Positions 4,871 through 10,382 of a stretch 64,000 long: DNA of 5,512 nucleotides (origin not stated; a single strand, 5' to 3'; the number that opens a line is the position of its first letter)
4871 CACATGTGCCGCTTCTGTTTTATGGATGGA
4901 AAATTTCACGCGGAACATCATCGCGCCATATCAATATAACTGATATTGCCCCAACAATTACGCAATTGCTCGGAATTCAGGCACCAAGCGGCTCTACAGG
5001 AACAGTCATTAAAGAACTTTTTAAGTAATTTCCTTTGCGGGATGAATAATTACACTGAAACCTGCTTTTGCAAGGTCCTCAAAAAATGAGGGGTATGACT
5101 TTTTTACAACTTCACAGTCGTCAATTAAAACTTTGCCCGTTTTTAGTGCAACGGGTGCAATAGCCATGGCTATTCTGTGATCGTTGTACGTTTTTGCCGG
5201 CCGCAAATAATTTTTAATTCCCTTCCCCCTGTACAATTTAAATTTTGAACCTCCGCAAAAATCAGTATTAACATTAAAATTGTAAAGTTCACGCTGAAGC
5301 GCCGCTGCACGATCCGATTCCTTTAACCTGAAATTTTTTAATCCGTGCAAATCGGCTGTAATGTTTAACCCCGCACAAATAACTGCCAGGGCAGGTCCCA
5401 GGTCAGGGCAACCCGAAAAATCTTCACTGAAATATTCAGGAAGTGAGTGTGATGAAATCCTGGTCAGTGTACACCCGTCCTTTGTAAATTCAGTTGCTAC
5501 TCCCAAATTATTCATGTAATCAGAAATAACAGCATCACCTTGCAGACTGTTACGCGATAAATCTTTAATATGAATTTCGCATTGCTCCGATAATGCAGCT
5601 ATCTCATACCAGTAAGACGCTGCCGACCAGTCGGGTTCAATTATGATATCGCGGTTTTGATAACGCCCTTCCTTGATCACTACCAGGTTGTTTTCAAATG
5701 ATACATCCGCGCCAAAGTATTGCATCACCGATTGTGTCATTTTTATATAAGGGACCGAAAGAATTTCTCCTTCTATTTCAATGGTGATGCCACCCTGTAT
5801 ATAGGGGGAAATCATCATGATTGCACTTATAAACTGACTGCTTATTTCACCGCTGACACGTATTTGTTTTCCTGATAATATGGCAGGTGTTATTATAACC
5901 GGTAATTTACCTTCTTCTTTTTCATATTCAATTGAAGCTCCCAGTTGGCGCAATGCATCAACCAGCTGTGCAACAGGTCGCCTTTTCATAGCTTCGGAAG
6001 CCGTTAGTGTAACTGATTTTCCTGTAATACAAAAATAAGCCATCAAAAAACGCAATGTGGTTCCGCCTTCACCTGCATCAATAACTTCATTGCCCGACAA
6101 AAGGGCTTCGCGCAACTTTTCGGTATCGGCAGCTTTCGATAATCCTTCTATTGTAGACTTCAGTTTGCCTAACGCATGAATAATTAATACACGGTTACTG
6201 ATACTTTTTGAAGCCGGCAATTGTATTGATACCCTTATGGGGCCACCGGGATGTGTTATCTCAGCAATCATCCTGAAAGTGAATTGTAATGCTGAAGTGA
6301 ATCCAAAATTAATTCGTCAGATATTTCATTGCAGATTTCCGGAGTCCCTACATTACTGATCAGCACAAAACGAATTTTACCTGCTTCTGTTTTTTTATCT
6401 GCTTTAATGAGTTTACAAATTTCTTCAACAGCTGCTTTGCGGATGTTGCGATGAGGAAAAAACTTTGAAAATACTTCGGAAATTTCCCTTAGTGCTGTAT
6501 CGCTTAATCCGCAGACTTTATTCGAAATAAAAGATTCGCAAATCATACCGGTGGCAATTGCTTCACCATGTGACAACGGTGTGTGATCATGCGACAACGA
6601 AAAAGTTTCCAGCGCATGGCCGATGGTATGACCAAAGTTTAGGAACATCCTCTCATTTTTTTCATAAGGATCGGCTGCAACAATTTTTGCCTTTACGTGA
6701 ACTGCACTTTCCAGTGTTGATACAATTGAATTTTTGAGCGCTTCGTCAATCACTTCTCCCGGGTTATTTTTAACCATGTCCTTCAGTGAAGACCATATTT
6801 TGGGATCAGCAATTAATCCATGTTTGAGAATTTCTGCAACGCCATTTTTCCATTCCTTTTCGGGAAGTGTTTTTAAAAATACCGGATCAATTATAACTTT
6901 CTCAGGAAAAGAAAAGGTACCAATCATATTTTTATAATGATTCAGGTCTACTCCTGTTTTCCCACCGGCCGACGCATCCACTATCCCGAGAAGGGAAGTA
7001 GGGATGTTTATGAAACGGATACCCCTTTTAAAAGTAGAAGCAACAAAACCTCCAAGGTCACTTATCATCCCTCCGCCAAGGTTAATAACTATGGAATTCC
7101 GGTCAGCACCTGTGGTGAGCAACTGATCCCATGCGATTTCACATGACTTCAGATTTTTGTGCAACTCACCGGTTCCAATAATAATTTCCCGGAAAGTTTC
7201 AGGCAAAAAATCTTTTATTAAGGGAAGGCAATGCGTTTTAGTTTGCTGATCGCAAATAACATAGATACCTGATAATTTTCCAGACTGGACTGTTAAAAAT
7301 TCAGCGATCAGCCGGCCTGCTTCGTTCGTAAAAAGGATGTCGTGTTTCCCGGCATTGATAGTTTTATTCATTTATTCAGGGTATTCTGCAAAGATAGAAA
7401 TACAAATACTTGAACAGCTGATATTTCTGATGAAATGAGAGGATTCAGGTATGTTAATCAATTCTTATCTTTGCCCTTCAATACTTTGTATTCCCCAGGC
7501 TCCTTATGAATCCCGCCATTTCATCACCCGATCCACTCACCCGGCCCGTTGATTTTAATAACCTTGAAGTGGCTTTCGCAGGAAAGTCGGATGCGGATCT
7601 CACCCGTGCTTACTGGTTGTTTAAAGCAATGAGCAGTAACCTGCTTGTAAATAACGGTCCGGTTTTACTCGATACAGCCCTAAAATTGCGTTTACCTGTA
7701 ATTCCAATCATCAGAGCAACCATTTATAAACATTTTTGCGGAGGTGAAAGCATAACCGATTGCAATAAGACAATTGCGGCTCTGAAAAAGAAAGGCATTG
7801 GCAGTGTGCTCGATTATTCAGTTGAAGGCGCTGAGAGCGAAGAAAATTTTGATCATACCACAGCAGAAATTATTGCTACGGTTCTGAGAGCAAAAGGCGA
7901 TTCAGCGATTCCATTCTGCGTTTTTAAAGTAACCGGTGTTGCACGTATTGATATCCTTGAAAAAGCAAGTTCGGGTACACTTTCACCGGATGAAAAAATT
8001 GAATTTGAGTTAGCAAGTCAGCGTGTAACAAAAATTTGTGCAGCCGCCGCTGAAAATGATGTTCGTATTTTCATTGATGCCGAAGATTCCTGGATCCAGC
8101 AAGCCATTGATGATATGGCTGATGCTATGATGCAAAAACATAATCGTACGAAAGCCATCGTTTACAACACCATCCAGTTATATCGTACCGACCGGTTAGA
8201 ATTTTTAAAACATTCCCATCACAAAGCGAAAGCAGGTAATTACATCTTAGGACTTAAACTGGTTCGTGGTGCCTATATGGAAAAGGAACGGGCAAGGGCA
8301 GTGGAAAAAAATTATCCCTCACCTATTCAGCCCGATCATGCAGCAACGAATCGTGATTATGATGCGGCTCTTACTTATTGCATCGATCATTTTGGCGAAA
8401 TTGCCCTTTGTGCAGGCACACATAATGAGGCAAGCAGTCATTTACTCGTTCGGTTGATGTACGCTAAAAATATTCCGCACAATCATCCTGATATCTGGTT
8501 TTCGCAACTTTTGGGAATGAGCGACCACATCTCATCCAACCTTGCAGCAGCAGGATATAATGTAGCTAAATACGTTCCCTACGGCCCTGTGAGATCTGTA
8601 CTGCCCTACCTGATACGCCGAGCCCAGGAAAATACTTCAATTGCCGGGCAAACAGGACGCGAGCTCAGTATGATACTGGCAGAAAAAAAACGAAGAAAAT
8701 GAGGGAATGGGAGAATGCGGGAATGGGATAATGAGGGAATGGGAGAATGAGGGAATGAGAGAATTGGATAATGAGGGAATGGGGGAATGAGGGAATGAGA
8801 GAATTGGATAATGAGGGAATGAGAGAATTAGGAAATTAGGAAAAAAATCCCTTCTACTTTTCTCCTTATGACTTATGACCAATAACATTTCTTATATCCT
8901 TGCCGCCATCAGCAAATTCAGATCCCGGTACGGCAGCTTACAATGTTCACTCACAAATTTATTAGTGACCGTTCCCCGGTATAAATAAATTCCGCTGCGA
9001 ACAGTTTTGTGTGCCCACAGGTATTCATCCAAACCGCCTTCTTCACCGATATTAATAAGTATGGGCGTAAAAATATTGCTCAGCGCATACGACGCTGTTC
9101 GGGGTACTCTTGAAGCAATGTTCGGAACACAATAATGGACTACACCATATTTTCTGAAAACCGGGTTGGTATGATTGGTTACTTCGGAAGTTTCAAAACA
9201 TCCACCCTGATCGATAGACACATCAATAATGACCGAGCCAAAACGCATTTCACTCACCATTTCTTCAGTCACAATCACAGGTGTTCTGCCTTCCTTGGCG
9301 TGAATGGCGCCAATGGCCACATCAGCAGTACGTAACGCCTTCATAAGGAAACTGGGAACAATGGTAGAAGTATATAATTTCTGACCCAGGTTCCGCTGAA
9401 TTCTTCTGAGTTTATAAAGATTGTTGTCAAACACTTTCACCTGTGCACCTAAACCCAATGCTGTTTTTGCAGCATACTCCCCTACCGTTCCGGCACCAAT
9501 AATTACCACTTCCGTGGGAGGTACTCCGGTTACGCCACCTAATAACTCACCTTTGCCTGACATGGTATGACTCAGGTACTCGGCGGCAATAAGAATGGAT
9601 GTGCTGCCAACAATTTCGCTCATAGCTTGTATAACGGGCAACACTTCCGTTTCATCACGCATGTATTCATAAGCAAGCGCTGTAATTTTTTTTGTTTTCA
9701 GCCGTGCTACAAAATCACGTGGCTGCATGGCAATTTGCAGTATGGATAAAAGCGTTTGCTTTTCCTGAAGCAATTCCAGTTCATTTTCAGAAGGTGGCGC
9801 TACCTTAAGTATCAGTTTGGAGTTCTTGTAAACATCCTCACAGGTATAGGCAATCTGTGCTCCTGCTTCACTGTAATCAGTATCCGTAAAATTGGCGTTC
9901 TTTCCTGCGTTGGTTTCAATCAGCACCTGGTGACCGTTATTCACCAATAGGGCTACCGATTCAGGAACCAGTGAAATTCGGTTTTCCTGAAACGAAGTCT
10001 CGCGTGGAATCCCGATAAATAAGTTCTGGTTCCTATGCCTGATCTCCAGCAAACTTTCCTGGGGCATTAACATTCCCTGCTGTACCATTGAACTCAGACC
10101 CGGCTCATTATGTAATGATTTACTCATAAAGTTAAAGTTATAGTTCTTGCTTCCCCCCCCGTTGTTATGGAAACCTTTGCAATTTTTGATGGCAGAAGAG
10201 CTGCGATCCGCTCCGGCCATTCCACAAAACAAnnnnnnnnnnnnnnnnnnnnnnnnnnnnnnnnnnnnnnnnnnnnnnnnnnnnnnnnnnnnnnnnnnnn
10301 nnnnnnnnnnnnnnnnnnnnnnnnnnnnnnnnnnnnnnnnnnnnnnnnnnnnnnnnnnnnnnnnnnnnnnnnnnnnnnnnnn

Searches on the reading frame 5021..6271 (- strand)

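Call 18: search_protein_families(library=pfam, proteins=[window:5021-6271:-], max_evalue=0.001)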
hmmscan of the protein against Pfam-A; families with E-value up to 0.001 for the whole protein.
window:5021-6271:- (416 aa): 1 family
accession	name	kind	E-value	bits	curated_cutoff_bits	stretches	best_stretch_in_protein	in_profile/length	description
PF00275.25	EPSP_synthase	-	3.4e-74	250.5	22.8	2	60-400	81-417/417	EPSP synthase (3-phosphoshikimate 1-carboxyvinyltransferase)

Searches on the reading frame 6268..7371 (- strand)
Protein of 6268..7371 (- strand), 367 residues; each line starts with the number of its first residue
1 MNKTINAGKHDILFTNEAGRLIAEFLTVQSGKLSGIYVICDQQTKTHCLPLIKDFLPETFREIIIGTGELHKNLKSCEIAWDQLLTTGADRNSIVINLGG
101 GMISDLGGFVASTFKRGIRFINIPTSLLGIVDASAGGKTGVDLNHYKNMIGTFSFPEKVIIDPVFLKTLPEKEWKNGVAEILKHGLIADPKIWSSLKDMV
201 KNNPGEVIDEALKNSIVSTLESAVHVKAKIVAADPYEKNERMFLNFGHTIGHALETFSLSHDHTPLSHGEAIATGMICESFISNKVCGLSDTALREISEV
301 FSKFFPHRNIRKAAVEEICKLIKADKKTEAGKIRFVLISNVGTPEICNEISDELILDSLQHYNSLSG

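Call 18: search_protein_families(library=pfam, proteins=[window:6268-7371:-], max_evalue=0.001)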
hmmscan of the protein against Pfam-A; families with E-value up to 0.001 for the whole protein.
window:6268-7371:- (367 aa): 3 families
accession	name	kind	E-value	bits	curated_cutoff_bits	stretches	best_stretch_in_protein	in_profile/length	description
PF01761.26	DHQ_synthase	-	3e-42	143.3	24.2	1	63-175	2-114/115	3-dehydroquinate synthase N-terminal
PF24621.2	DHQS_C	-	3.5e-33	115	27.6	1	177-328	1-144/144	3-dehydroquinate synthase C-terminal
PF13685.12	Fe-ADH_2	-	1.6e-06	28.6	28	1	23-169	11-148/149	Iron-containing alcohol dehydrogenase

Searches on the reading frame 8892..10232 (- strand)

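Call 9: search_protein_families(library=pfam, proteins=[window:8892-10232:-], max_evalue=0.001)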
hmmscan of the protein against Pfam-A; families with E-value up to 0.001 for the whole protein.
window:8892-10232:- (446 aa): 4 families
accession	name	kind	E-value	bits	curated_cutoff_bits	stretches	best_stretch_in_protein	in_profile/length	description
PF01262.27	AlaDh_PNT_C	-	5.5e-65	219.2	23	1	212-425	1-214/214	Alanine dehydrogenase/PNT, C-terminal domain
PF05222.21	AlaDh_PNT_N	-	9.6e-38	129.9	30.4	1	74-207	1-135/136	Alanine dehydrogenase/PNT, N-terminal domain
PF01488.26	Shikimate_DH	-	4.8e-06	27.1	24.3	1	240-339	13-112/138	Shikimate / quinate 5-dehydrogenase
PF02826.25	2-Hacid_dh_C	-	5.9e-05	23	25.1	1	240-339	37-127/178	D-isomer specific 2-hydroxyacid dehydrogenase, NAD binding domain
